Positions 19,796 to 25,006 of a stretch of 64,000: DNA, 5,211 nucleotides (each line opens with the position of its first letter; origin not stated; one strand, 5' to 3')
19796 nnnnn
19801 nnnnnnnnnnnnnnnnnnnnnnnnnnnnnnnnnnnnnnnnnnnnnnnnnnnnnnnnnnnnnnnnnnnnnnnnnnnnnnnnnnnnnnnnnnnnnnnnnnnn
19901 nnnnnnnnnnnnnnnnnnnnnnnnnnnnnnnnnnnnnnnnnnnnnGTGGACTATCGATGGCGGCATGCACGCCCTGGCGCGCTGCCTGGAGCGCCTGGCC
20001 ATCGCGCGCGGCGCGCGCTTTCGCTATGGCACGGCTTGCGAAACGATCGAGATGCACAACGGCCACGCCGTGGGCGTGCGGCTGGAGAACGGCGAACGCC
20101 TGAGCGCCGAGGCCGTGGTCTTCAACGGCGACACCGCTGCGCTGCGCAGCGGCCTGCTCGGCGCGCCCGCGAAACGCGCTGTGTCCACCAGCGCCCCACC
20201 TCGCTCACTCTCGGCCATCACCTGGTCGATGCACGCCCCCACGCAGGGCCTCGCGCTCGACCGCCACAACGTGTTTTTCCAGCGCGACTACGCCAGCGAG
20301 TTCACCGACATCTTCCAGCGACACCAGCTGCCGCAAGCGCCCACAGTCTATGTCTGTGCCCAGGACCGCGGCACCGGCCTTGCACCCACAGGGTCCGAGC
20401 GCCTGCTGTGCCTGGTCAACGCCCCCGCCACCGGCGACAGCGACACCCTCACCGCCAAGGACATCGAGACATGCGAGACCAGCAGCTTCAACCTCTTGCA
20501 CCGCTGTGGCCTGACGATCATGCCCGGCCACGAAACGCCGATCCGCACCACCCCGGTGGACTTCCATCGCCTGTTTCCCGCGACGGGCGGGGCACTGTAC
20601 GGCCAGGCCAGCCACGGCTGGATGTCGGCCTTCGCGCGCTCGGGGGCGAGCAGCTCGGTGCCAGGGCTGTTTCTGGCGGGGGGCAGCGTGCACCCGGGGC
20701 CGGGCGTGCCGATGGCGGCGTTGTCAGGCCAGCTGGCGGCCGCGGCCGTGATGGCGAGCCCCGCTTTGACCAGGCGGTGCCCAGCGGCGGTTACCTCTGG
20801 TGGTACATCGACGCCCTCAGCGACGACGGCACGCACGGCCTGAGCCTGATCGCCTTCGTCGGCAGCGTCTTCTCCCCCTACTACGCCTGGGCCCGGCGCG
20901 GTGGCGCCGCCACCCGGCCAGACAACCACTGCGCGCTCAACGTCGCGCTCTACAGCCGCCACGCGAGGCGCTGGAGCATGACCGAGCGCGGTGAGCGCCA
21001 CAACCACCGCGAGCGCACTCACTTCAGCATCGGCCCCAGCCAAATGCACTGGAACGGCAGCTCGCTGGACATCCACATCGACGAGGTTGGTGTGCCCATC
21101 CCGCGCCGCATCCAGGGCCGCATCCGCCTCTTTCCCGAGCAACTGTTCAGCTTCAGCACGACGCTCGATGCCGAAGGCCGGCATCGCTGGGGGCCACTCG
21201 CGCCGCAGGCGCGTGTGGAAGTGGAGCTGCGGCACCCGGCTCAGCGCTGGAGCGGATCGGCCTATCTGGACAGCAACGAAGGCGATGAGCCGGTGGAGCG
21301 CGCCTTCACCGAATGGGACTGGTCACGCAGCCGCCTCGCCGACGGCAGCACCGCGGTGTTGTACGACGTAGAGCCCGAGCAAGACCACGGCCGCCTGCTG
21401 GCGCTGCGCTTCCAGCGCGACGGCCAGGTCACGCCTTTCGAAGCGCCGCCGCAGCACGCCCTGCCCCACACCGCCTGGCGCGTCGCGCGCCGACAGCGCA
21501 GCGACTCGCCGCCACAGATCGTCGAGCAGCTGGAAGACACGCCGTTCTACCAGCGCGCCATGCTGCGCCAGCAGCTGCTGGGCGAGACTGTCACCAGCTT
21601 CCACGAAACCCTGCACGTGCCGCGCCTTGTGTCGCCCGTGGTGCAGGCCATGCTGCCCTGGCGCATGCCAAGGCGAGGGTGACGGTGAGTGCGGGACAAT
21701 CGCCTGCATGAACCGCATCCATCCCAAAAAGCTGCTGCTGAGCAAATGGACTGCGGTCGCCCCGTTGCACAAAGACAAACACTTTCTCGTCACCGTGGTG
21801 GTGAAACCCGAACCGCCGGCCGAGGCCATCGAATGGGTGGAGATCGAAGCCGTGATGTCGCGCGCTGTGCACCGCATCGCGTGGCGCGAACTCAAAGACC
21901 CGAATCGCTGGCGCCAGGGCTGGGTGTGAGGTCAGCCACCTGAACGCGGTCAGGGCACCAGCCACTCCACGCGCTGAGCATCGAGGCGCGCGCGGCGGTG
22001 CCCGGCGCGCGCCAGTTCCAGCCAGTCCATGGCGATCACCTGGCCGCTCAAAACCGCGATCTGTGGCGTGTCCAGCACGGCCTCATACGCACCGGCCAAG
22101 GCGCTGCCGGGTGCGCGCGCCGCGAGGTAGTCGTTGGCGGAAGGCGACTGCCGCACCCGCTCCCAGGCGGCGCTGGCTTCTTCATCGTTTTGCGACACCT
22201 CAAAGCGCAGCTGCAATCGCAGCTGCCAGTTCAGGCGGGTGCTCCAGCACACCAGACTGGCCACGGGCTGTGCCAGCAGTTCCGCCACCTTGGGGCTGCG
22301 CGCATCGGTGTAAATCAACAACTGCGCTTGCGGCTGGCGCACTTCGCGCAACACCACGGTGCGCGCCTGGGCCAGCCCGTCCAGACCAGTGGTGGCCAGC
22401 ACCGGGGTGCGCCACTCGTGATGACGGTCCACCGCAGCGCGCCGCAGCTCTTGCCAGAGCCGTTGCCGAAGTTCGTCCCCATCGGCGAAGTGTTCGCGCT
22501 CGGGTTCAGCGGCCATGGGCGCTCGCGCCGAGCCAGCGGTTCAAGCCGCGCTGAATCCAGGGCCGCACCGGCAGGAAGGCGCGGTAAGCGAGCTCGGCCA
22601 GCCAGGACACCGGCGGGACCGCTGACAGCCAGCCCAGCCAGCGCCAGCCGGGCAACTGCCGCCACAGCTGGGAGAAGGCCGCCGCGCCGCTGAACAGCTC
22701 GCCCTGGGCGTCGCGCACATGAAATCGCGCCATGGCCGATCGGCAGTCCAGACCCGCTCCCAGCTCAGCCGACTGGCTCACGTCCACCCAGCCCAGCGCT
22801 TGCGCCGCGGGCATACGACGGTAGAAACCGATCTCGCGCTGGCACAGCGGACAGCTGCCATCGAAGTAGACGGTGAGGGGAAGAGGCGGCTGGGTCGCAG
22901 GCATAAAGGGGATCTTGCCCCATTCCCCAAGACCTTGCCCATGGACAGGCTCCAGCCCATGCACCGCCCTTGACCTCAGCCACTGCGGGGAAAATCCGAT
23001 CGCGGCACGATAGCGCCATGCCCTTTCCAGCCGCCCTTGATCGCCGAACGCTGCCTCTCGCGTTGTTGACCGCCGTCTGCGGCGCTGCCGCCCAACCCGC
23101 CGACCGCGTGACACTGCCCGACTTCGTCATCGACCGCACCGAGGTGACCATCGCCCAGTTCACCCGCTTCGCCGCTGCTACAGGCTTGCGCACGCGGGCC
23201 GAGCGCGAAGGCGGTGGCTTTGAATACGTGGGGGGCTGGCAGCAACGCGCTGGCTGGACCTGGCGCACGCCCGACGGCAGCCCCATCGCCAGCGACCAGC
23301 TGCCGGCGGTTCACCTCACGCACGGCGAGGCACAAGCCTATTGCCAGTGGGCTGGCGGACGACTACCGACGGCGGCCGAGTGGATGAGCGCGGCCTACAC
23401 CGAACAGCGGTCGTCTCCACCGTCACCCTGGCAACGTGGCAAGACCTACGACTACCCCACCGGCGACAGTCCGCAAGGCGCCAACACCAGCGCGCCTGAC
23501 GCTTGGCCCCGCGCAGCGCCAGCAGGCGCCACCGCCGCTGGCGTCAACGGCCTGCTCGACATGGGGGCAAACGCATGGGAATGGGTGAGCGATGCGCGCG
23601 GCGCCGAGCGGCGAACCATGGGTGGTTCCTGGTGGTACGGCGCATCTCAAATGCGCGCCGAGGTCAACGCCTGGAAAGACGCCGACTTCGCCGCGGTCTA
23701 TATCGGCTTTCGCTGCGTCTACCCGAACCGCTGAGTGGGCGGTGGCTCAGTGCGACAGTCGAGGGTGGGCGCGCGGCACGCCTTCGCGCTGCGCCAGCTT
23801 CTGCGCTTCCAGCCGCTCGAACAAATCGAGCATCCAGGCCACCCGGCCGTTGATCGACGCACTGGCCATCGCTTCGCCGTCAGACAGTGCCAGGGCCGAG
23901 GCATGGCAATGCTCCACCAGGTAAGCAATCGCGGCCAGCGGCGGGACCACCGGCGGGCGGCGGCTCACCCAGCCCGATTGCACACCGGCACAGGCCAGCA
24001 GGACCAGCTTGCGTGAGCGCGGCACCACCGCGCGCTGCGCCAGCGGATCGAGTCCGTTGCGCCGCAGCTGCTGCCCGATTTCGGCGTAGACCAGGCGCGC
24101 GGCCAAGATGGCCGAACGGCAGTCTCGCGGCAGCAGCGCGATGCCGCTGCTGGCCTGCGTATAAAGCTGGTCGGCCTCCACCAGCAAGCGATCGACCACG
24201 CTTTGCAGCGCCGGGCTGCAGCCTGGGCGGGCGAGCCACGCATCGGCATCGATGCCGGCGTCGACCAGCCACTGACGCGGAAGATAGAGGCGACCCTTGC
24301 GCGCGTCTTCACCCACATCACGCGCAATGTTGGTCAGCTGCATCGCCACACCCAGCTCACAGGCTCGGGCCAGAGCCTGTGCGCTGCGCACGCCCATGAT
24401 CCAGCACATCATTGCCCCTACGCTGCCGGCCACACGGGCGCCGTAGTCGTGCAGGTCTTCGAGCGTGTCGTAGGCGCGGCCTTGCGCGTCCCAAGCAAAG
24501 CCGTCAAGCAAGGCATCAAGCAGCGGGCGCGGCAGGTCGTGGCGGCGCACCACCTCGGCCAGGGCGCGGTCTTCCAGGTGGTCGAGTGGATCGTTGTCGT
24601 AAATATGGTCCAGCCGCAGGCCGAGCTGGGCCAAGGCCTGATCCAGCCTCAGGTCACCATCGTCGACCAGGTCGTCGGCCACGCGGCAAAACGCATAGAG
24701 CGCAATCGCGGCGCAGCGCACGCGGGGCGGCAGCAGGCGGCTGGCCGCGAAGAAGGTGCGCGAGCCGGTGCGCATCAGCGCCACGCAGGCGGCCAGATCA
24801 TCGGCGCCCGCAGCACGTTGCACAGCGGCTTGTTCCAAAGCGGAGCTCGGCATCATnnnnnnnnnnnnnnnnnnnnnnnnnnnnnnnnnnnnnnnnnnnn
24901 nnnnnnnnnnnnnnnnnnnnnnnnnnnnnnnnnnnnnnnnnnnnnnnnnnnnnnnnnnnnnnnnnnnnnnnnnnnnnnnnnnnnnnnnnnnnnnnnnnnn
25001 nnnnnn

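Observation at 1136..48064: The whole 46-kb photosynthesis gene cluster sits between hpnC and hpnD-hpnE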

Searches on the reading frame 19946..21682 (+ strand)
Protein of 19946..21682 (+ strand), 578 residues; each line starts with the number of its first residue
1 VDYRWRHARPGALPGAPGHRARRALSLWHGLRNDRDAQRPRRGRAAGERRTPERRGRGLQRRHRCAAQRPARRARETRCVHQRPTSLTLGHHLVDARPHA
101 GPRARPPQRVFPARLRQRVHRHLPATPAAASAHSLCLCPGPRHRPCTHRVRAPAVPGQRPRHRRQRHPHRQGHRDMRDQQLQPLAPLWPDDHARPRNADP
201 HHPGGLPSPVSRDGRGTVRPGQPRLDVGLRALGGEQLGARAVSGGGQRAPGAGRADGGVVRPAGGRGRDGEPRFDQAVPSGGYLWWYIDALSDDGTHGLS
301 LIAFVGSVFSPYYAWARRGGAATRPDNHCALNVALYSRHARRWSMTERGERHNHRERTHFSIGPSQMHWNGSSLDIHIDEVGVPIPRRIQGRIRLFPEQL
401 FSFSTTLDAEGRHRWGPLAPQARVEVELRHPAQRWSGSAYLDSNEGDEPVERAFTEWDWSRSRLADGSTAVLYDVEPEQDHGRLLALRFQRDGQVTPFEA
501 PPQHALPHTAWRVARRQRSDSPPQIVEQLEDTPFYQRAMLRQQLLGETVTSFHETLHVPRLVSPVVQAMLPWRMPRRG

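Call 8: search_protein_families(library=ncbifam, max_evalue=1e-20, proteins=[window:19946-21682:+])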
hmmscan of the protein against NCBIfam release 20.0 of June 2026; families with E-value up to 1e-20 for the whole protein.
window:19946-21682:+ (578 aa): 1 family
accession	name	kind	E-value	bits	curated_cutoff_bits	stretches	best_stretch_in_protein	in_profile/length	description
NF045922.1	CarotHydtaseCrtCRhod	equivalog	2.3e-74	250.2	400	1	301-577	1-274/278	carotenoid 1,2-hydratase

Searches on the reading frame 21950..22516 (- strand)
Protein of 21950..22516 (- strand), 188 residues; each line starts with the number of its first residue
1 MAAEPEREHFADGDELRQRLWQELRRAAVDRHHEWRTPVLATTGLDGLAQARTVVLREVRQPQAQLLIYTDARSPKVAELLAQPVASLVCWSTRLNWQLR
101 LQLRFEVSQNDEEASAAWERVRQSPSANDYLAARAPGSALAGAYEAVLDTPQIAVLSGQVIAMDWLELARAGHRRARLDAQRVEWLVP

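Call 8: search_protein_families(library=ncbifam, max_evalue=1e-20, proteins=[window:21950-22516:-])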
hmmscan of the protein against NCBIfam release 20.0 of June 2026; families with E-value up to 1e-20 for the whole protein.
window:21950-22516:- (188 aa): 0 families

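Call 39: search_protein_families(library=pfam, max_evalue=0.0001, proteins=[window:21950-22516:-])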
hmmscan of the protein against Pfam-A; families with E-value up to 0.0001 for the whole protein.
window:21950-22516:- (188 aa): 2 families
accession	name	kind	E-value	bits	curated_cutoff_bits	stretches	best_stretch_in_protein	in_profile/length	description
PF12766.13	Pyridox_oxase_2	-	1.4e-08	35.7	26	1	21-103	4-94/100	Pyridoxamine 5'-phosphate oxidase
PF01243.27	PNPOx_N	-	4.3e-06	27.5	28.1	1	36-127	13-94/120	Pyridoxamine 5'-phosphate oxidase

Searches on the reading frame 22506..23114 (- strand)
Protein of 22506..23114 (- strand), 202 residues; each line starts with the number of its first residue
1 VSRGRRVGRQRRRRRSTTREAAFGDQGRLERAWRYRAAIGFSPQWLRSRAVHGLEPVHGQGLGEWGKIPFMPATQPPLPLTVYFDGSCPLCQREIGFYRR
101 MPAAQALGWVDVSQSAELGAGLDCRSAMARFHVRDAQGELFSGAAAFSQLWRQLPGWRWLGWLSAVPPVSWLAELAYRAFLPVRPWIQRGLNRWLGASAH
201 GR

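Call 8: search_protein_families(library=ncbifam, max_evalue=1e-20, proteins=[window:22506-23114:-])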
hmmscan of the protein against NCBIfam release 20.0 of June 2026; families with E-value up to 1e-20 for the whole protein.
window:22506-23114:- (202 aa): 0 families

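Call 39: search_protein_families(library=pfam, max_evalue=0.0001, proteins=[window:22506-23114:-])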
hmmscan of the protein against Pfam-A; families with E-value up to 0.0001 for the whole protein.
window:22506-23114:- (202 aa): 1 family
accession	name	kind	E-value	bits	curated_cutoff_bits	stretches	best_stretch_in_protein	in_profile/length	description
PF04134.17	DCC1-like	-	4.2e-25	89.6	27.8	1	82-185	1-108/113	DCC1-like thiol-disulfide oxidoreductase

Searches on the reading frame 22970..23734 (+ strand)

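Call 8: search_protein_families(library=ncbifam, max_evalue=1e-20, proteins=[window:22970-23734:+])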
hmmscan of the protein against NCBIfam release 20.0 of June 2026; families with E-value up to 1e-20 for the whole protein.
window:22970-23734:+ (254 aa): 0 families

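Call 64: search_protein_families(library=pfam, max_evalue=0.001, proteins=[window:22970-23734:+])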
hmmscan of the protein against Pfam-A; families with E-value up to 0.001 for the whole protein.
window:22970-23734:+ (254 aa): 1 family
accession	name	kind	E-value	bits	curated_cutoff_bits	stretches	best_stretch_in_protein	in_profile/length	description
PF03781.23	FGE-sulfatase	-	1.2e-32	114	23.3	1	40-250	25-254/255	Sulfatase-modifying factor enzyme 1-like domain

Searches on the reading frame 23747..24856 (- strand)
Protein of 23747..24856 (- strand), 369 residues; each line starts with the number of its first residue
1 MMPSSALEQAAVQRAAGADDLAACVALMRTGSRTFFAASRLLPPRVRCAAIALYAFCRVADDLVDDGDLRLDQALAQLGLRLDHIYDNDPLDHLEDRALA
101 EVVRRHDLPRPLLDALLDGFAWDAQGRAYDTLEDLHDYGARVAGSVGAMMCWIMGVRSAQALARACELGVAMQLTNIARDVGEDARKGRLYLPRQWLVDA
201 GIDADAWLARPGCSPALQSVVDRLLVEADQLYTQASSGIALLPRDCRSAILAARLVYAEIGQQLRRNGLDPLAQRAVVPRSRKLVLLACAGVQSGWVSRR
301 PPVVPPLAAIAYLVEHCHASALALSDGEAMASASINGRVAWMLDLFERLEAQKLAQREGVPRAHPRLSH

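Call 8: search_protein_families(library=ncbifam, max_evalue=1e-20, proteins=[window:23747-24856:-])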
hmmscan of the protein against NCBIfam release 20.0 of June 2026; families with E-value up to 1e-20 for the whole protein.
window:23747-24856:- (369 aa): 5 families
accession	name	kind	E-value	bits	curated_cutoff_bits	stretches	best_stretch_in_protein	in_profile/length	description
NF045921.1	PhytnSynCrtBRhod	equivalog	4e-114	381.2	500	1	18-315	4-304/307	15-cis-phytoene synthase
NF042419.1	Phyto_syn_CrtB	equivalog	1.8e-59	201.8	480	1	25-293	8-285/306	15-cis-phytoene synthase CrtB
TIGR03465.1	HpnD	equivalog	1e-53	182.1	278.6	1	32-288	6-262/267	presqualene diphosphate synthase HpnD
NF045686.1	PhytoSynCyanob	equivalog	4.2e-44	150.9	550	1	13-294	13-307/310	15-cis-phytoene synthase CrtB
TIGR03464.1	HpnC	equivalog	1.8e-42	145.7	250.45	1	35-289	9-264/267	squalene synthase HpnC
